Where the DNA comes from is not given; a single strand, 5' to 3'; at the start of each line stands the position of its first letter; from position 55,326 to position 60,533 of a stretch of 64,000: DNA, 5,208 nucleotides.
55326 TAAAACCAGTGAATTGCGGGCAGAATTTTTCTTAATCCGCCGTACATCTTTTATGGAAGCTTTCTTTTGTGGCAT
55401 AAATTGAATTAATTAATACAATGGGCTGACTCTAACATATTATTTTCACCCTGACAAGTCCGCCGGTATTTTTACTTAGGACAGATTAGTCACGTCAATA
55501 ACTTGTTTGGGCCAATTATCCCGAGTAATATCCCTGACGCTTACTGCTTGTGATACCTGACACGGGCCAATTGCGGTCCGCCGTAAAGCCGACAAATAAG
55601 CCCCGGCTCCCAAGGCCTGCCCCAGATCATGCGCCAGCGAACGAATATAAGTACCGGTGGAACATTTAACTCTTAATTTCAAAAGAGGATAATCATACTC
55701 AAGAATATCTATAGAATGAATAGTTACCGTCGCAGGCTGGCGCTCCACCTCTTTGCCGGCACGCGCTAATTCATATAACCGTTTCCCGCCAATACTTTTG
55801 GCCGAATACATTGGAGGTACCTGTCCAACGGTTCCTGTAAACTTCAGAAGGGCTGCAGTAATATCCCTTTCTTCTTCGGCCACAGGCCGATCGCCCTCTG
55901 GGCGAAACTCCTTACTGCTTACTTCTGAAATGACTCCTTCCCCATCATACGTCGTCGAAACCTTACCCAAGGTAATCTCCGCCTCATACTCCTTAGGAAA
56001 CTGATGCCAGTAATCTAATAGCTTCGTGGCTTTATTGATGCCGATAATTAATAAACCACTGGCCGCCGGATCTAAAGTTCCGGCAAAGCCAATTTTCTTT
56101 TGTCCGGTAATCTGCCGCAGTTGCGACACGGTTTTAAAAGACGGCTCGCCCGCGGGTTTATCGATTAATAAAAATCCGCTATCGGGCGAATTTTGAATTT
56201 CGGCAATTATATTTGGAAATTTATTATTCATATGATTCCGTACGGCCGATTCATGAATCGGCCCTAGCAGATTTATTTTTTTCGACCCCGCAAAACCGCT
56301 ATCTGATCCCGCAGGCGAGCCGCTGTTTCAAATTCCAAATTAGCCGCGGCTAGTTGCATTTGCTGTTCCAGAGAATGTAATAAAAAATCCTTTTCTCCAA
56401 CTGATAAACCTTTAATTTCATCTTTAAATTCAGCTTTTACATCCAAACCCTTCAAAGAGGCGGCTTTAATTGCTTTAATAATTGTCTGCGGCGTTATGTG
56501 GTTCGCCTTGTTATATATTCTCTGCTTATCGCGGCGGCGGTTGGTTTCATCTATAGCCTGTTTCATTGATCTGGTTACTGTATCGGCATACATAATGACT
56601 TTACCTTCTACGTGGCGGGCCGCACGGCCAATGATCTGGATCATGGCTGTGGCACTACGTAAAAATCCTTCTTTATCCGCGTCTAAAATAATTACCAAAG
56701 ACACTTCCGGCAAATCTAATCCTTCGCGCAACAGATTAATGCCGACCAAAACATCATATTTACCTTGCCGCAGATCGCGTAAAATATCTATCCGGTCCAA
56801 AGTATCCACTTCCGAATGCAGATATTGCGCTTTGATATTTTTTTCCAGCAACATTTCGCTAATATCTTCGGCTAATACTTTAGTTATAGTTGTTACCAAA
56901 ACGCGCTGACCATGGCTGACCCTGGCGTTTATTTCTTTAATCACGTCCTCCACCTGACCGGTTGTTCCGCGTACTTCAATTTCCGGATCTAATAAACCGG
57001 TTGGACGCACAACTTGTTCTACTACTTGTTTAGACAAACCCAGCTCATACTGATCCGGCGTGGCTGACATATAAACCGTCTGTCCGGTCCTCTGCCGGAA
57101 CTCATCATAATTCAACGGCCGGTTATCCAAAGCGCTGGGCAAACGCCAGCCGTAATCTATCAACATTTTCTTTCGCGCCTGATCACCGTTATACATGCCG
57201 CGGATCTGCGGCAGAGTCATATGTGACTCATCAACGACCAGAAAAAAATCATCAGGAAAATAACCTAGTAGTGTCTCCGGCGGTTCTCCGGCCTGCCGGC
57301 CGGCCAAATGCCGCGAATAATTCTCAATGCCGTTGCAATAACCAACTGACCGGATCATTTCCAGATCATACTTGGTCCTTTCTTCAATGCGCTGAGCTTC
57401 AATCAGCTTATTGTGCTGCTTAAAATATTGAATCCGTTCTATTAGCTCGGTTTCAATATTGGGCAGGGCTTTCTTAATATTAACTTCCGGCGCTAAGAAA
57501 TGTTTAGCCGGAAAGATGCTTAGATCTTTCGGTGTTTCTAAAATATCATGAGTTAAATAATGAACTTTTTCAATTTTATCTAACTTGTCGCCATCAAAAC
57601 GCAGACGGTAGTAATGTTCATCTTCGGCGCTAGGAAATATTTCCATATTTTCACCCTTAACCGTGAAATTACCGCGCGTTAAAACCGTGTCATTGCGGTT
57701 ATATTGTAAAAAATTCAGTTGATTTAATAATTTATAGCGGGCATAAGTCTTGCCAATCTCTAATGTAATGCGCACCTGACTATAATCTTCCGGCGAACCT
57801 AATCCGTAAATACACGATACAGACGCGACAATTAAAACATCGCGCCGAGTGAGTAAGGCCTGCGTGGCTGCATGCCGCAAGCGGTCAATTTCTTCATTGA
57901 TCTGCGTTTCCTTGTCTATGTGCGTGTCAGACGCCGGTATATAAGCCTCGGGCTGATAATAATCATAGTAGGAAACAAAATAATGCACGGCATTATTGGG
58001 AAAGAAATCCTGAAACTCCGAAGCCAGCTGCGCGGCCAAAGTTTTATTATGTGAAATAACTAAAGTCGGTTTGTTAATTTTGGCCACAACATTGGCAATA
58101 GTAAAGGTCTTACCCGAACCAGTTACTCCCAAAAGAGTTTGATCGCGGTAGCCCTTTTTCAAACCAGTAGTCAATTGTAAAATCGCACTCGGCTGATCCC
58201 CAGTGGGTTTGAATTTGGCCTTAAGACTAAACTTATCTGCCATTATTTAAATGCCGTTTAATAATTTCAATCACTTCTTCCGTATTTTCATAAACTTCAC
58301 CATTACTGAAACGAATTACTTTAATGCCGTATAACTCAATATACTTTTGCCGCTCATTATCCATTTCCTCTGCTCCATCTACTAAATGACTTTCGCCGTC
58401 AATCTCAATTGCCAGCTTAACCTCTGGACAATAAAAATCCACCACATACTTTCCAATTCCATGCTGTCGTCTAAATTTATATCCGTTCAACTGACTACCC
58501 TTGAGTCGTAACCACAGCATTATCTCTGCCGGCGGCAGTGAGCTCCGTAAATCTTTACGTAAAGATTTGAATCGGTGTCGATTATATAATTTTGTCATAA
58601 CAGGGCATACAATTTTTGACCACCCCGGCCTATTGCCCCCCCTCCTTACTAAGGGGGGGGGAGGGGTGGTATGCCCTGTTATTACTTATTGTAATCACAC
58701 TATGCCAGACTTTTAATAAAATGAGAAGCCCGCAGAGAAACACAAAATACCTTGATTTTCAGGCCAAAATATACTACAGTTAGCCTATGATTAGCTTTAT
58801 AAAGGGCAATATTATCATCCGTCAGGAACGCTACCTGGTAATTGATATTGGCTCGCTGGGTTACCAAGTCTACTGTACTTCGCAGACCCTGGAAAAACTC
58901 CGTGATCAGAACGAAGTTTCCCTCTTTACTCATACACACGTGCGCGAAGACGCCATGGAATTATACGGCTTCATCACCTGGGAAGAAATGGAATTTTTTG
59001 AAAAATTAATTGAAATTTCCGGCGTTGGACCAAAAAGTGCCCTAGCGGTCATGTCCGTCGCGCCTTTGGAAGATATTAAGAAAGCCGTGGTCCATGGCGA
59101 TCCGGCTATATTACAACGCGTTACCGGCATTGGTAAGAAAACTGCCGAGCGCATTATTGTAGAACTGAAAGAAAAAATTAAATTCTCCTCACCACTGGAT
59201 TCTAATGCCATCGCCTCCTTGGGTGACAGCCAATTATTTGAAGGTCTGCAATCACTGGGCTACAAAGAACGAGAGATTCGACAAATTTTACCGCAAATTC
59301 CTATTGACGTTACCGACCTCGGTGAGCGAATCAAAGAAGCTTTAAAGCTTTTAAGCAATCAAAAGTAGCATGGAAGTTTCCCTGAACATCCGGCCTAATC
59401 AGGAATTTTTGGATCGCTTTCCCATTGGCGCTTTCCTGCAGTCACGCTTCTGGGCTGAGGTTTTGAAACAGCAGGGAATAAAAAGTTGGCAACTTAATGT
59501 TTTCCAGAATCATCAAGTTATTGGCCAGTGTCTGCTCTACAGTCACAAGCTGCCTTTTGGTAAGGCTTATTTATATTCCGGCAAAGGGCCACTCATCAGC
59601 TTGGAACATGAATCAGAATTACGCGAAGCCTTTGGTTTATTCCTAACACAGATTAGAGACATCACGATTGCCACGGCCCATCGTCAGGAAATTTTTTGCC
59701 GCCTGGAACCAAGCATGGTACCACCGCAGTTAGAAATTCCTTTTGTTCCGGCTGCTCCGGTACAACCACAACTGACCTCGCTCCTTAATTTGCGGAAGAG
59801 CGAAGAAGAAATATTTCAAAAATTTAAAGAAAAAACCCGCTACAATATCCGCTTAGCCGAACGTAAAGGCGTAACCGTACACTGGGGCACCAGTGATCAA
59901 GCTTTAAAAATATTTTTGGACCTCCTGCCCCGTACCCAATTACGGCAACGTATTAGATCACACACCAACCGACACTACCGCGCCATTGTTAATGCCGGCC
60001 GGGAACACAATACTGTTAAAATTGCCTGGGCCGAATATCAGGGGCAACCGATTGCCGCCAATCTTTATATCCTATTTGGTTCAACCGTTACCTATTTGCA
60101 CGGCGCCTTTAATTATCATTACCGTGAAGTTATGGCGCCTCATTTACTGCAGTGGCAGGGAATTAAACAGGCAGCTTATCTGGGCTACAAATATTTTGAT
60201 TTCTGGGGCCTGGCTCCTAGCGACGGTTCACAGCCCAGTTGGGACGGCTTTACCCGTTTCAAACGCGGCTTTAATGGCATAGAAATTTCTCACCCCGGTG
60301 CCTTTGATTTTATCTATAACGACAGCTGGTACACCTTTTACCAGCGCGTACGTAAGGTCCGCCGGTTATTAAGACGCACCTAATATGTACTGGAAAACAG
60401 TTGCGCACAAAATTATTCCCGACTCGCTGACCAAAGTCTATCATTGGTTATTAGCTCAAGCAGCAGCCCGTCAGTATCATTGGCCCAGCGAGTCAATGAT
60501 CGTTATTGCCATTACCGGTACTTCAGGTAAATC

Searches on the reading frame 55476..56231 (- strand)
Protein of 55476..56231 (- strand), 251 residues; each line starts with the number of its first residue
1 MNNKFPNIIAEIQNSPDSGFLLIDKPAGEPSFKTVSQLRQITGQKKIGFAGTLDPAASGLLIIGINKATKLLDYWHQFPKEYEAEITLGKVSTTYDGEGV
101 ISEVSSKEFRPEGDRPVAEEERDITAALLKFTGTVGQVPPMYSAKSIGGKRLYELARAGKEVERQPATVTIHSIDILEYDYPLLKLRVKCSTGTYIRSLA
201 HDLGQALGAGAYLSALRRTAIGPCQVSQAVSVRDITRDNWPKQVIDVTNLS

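Call 100: search_protein_families(library=pfam, proteins=[window:55476-56231:-], max_evalue=0.00001)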
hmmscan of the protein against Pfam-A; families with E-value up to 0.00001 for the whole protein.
window:55476-56231:- (251 aa): 2 families
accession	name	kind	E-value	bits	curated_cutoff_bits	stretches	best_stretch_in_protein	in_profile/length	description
PF01509.24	TruB_N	-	2.8e-49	167.8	27.3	1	39-196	1-149/149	TruB family pseudouridylate synthase (N terminal domain)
PF16198.10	TruB_C_2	-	2.6e-10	40.7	29.3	1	197-237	1-41/66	tRNA pseudouridylate synthase B C-terminal domain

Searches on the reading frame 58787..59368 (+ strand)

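Call 100: search_protein_families(library=pfam, proteins=[window:58787-59368:+], max_evalue=0.00001)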
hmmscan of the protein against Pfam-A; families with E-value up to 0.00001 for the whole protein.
window:58787-59368:+ (193 aa): 4 families
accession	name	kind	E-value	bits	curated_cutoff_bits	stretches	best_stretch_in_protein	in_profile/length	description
PF01330.27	RuvA_N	-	1.9e-21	76.3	23.6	1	1-61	1-61/61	RuvA N terminal domain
PF14520.12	HHH_5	-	2.1e-16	60.6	27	1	71-129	1-57/57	Helix-hairpin-helix domain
PF07499.19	RuvA_C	-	1.5e-08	35.4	24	1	149-190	5-47/47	RuvA, C-terminal domain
PF00633.29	HHH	-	5.1e-07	29.7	24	0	108-124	12-28/30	Helix-hairpin-helix motif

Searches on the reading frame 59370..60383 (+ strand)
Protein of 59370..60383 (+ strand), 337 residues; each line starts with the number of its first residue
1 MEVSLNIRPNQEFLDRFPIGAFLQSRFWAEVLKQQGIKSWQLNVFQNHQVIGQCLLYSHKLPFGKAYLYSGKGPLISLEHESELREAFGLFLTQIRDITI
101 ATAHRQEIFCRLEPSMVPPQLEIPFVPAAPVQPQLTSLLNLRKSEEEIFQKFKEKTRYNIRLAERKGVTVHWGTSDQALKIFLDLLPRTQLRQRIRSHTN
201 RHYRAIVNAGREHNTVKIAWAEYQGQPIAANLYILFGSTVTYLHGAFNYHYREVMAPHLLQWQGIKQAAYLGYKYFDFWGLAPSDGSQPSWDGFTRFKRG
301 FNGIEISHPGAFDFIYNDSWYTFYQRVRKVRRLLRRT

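Call 100: search_protein_families(library=pfam, proteins=[window:59370-60383:+], max_evalue=0.00001)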
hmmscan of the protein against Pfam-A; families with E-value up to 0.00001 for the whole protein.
window:59370-60383:+ (337 aa): 2 families
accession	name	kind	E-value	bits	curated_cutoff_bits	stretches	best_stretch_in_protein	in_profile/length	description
PF02388.22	FemAB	-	9.1e-41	140.5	24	3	223-328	302-405/406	FemAB family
PF13480.13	Acetyltransf_6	-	1.3e-16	61.5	22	1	151-280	2-136/143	Acetyltransferase (GNAT) domain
